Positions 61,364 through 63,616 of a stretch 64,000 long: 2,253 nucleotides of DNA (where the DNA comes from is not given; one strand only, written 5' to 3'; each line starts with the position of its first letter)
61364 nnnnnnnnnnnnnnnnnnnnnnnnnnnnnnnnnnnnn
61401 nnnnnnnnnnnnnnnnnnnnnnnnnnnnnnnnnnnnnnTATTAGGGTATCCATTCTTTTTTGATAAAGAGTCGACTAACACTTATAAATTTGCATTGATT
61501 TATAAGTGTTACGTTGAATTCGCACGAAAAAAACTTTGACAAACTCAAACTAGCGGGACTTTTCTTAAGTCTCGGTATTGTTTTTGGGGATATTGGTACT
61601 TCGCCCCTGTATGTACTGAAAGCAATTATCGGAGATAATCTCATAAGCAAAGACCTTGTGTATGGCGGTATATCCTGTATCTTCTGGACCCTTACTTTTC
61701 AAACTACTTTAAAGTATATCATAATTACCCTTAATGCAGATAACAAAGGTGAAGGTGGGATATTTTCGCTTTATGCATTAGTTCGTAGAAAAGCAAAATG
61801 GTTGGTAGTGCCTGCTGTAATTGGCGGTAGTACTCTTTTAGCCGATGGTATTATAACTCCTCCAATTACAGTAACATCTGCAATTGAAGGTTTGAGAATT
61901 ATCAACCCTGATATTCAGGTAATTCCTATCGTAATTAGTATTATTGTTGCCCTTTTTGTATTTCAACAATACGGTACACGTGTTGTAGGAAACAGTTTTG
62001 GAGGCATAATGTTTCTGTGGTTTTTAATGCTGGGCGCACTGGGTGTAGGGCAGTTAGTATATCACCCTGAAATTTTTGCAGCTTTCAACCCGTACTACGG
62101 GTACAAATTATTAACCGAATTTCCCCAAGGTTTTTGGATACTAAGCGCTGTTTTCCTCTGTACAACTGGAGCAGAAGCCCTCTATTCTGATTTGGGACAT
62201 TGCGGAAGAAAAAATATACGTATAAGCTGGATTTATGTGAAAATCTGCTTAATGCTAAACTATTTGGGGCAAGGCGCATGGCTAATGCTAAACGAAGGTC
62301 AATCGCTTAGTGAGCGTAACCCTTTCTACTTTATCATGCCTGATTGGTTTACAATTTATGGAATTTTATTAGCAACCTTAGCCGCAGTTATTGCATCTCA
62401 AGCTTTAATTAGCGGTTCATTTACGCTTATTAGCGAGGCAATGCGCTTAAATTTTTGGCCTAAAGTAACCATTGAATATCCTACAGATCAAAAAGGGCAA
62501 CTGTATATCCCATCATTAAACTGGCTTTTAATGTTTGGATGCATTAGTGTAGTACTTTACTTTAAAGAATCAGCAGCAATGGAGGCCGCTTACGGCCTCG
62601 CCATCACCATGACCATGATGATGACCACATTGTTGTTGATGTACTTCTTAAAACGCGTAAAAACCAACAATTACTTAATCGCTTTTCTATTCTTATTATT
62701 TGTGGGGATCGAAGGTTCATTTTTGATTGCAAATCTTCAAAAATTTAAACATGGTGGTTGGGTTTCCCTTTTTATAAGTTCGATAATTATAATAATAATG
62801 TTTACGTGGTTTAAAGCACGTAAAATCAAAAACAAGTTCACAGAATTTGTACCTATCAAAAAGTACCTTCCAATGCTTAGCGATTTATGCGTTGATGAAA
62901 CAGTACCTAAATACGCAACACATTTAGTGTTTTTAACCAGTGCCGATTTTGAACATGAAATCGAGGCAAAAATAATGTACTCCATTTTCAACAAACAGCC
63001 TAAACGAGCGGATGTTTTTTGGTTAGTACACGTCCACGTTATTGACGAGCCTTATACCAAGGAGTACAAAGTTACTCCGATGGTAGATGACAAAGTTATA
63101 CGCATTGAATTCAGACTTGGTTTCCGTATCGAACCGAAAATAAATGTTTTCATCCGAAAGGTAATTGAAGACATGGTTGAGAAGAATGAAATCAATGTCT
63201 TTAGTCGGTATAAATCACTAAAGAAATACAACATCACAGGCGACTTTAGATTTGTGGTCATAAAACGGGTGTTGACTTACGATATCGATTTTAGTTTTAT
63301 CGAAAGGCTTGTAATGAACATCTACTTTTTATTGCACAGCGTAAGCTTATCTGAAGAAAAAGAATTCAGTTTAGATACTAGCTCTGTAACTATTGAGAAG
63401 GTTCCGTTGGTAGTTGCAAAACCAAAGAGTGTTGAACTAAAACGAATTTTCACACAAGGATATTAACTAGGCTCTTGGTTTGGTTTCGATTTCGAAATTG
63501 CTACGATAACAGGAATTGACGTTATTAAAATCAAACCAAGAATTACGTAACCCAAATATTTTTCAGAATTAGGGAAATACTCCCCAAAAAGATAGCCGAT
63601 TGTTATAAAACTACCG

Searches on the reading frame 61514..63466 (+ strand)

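Call 13: search_protein_families(library=pfam, proteins=[window:61514-63466:+], max_evalue=0.00001)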
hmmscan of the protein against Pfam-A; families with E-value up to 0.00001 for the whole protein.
window:61514-63466:+ (650 aa): 2 families
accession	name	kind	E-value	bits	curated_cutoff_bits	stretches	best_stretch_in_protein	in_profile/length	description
PF02705.21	K_trans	-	1.6e-156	521.8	24.8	1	17-449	3-449/454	K+ potassium transporter integral membrane domain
PF22776.1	K_trans_C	-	1e-17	64.8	24.8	1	469-625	2-142/151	K+ potassium transporter C-terminal domain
